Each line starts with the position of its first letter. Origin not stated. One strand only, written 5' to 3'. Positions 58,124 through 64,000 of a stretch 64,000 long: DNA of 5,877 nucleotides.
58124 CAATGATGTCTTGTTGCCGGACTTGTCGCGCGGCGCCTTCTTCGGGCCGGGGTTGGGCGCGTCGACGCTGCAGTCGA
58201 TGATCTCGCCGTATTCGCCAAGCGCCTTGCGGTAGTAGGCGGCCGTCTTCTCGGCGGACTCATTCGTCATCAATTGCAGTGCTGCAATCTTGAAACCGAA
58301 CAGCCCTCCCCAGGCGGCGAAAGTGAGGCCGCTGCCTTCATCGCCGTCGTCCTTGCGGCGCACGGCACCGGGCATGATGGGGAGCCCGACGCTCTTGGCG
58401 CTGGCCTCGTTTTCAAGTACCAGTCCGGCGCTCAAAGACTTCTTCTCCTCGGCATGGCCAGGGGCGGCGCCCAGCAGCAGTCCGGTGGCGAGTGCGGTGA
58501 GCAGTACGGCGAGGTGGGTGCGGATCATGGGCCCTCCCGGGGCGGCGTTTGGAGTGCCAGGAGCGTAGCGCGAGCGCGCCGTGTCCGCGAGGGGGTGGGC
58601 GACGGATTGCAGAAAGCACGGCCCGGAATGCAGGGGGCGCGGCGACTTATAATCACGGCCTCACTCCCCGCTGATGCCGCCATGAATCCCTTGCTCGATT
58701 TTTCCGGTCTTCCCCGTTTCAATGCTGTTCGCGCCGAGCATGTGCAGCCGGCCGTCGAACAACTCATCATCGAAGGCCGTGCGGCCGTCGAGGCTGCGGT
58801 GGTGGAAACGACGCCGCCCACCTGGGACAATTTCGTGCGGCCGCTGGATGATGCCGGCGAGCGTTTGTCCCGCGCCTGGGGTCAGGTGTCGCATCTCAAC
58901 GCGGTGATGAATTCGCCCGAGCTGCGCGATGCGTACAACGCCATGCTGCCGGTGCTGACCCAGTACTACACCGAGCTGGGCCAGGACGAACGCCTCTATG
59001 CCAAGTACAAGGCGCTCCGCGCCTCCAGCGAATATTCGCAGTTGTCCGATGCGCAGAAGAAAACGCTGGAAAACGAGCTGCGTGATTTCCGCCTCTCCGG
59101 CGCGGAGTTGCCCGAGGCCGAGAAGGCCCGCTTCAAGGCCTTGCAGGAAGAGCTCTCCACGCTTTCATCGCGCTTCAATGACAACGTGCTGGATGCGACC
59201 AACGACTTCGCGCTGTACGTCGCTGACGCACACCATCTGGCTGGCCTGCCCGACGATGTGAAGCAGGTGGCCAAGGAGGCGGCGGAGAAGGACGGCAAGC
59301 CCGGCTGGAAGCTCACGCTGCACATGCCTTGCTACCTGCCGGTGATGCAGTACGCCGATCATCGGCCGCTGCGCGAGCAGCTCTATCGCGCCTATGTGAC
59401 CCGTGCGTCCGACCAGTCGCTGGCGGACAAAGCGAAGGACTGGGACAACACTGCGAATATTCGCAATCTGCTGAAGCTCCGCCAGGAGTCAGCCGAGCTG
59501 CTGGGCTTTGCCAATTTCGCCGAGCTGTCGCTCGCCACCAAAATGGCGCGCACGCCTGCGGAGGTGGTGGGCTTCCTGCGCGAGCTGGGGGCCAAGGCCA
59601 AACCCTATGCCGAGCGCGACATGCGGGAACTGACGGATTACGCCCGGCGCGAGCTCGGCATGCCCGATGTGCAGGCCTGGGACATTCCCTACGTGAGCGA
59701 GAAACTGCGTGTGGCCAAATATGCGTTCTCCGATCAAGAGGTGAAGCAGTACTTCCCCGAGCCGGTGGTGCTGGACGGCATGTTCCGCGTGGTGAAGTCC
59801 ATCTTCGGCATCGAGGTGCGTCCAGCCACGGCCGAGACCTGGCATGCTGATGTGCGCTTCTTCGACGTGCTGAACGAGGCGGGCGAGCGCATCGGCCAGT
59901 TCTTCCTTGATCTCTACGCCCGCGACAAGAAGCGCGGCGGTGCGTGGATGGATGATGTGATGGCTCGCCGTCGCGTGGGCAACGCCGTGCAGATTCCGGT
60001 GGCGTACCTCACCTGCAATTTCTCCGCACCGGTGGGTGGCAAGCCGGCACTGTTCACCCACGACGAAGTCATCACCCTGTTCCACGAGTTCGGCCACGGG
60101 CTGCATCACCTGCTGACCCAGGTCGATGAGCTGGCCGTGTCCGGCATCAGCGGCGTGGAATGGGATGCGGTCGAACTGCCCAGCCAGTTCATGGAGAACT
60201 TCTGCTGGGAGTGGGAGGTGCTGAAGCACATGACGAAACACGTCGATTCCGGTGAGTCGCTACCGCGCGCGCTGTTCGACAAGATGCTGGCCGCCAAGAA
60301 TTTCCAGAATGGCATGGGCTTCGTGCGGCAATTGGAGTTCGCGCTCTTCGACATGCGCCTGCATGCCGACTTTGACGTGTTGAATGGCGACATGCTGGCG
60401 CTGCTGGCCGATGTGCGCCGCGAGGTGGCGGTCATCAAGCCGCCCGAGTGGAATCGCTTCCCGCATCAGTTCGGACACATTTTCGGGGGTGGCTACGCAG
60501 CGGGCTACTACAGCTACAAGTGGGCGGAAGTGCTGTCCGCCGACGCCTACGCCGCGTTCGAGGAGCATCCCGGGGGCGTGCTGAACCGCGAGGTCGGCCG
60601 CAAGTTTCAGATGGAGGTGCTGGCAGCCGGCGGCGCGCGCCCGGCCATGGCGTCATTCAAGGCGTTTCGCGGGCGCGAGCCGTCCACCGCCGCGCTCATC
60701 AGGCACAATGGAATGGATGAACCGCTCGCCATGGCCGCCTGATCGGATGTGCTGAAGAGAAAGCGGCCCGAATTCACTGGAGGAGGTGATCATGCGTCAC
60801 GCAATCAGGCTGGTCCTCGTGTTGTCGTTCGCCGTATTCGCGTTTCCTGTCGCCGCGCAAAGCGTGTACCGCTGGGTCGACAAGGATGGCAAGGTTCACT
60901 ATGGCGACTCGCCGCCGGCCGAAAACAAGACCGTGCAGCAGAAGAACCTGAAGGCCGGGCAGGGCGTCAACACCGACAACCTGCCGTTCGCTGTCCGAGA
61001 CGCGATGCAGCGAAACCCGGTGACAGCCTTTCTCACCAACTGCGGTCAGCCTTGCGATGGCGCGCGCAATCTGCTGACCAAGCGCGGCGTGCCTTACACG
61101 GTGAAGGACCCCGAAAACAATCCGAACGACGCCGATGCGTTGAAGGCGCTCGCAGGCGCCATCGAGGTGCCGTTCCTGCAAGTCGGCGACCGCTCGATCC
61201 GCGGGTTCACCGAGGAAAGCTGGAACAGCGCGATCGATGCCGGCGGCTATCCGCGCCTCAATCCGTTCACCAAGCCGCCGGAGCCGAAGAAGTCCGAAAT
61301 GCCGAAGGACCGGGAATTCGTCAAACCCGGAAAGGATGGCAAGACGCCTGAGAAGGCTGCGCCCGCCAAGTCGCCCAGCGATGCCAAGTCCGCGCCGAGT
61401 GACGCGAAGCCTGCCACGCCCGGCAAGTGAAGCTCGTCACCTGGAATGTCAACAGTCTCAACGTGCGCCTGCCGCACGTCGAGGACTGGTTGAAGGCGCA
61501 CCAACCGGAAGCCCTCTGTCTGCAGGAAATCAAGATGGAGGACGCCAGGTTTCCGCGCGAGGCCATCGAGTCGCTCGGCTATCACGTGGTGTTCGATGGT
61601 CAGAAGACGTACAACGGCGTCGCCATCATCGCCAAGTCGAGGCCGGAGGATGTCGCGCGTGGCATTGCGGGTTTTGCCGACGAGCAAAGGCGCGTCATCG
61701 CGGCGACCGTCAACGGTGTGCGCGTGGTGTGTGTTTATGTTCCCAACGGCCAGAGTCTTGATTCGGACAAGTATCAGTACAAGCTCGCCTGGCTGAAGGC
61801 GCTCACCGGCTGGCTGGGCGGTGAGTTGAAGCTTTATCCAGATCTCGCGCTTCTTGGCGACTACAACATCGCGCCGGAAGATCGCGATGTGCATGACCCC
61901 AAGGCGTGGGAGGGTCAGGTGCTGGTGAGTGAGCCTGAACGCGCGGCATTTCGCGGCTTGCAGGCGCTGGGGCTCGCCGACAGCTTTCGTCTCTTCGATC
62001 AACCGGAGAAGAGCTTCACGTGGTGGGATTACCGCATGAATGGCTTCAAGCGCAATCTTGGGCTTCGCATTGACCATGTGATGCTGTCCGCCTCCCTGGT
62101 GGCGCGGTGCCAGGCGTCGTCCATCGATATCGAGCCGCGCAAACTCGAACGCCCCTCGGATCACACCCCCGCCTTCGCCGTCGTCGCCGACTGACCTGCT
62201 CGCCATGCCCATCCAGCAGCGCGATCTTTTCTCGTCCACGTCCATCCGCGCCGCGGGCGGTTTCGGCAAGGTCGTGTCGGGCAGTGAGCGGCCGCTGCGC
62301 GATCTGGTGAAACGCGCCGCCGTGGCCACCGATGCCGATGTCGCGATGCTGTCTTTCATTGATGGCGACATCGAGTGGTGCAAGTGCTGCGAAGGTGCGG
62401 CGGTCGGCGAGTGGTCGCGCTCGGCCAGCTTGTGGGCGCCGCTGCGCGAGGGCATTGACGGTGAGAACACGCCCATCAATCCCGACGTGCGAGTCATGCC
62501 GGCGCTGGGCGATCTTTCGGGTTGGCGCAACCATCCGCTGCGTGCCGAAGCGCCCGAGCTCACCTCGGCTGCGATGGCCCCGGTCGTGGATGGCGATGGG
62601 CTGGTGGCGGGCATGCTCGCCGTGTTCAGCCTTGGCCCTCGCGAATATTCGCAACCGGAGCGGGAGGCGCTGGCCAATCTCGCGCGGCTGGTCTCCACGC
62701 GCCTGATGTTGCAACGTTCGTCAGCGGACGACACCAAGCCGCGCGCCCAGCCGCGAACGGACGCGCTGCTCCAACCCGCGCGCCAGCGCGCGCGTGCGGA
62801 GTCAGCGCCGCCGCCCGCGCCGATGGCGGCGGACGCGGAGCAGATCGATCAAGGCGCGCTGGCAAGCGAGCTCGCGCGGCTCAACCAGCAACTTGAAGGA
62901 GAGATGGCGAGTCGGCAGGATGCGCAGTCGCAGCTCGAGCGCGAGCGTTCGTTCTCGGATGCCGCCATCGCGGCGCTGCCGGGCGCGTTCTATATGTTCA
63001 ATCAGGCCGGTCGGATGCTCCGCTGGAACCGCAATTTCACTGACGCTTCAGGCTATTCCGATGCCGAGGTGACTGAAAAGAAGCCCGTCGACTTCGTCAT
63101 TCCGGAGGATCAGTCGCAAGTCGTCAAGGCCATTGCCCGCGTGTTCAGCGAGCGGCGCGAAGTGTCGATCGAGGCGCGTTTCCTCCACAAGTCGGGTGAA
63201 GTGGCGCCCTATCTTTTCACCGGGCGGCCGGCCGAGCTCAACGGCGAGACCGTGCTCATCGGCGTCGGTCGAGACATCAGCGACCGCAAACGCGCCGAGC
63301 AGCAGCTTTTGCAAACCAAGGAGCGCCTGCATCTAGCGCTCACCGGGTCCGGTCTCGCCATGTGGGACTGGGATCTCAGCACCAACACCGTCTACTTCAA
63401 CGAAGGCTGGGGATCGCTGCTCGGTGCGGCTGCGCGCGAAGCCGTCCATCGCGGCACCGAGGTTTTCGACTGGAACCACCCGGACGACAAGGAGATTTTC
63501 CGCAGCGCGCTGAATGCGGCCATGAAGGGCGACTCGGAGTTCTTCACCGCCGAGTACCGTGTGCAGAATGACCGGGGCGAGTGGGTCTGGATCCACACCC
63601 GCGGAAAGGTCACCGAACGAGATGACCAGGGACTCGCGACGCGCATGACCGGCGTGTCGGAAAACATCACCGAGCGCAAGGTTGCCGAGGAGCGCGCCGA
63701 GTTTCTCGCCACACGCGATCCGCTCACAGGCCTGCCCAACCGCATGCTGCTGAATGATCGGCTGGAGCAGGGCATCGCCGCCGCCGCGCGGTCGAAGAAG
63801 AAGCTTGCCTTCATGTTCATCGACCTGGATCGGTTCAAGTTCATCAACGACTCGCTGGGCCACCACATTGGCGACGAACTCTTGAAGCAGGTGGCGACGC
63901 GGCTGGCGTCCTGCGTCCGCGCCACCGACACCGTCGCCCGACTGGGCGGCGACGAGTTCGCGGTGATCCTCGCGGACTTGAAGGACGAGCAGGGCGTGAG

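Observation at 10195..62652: Highly iterated 12-bp palindrome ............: 24 perfect copies in 52 kb of high-GC DNA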

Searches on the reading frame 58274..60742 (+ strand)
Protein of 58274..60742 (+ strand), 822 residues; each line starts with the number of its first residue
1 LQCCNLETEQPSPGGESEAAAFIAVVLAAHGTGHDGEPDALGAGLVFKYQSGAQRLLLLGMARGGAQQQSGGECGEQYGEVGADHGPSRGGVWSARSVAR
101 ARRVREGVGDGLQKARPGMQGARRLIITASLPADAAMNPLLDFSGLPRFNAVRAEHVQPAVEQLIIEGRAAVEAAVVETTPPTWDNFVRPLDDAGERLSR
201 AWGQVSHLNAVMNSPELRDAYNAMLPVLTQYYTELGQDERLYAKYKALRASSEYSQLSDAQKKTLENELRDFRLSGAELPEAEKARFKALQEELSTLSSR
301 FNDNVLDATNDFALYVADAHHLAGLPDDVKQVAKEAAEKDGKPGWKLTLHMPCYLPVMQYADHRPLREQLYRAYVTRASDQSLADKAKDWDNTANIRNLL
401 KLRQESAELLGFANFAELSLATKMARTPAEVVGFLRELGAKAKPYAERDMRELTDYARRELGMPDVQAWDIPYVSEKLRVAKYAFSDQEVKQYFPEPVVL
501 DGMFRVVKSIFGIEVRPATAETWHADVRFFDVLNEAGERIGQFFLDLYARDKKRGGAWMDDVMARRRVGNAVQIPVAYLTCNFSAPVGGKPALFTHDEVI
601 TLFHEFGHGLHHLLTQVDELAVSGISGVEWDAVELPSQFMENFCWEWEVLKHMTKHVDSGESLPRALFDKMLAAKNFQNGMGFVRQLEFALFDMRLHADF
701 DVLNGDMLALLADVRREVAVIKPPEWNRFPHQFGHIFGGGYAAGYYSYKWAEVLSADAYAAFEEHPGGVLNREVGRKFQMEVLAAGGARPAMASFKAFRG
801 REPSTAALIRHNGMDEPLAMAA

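Call 8: search_protein_families(library=pfam, proteins=[window:58274-60742:+])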
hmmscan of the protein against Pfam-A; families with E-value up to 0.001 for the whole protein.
window:58274-60742:+ (822 aa): 2 families
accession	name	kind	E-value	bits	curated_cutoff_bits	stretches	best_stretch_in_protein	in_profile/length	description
PF01432.26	Peptidase_M3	-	3.4e-142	475.4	27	1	357-813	1-456/457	Peptidase family M3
PF19310.4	TOP_N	-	1.3e-30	106.1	27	1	178-283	17-122/123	Neurolysin/Thimet oligopeptidase, N-terminal domain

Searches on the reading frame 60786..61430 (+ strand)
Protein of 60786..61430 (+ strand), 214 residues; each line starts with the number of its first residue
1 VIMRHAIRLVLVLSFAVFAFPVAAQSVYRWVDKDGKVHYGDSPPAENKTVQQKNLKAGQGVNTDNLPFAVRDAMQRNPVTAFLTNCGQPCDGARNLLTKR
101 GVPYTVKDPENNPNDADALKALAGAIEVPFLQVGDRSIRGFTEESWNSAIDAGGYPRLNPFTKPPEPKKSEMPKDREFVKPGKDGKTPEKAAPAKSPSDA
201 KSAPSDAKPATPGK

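Call 34: search_protein_families(library=pfam, proteins=[window:60786-61430:+], max_evalue=0.001)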
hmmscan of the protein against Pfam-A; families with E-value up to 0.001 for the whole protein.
window:60786-61430:+ (214 aa): 2 families
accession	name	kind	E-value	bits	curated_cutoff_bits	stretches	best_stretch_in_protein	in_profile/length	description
PF13511.11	DUF4124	-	6.6e-13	49.1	22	1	16-57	3-42/56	Domain of unknown function (DUF4124)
PF00462.30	Glutaredoxin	-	3.9e-05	24.2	22.9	1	89-138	11-60/60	Glutaredoxin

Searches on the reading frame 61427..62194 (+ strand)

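Call 34: search_protein_families(library=pfam, proteins=[window:61427-62194:+], max_evalue=0.001)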
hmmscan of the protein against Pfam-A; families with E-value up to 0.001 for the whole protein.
window:61427-62194:+ (255 aa): 1 family
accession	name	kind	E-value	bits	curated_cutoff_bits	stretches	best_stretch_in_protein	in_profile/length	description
PF03372.29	Exo_endo_phos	-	6.6e-29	101.6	24.5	1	4-246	1-225/225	Endonuclease/Exonuclease/phosphatase family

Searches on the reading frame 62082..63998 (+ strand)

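Call 34: search_protein_families(library=pfam, proteins=[window:62082-63998:+], max_evalue=0.001)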
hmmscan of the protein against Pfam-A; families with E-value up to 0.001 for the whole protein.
window:62082-63998:+ (639 aa): 9 families
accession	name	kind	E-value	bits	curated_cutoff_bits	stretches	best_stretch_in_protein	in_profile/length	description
PF00990.26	GGDEF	-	2.2e-35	122.3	23.8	1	543-636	1-94/161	Diguanylate cyclase, GGDEF domain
PF08447.18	PAS_3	-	2.4e-30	105.1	25.6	2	437-525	2-88/89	PAS fold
PF08448.16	PAS_4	-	1e-18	68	23.1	2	298-404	3-110/110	PAS fold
PF13426.13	PAS_9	-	1.6e-15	57.6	27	1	306-401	6-103/103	PAS domain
PF00989.32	PAS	-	1.8e-15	57.3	22.6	2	293-399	4-113/113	PAS fold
PF14598.12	PAS_11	-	7.3e-06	26.4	25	0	461-513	37-88/109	PAS domain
PF13185.12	GAF_2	-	4.5e-05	24.1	28.6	1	148-205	76-132/136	GAF domain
PF01590.32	GAF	-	5.2e-05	24.2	22.4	1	72-207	6-132/133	GAF domain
PF13188.13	PAS_8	-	0.00037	20.7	21.8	0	414-475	1-63/65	PAS domain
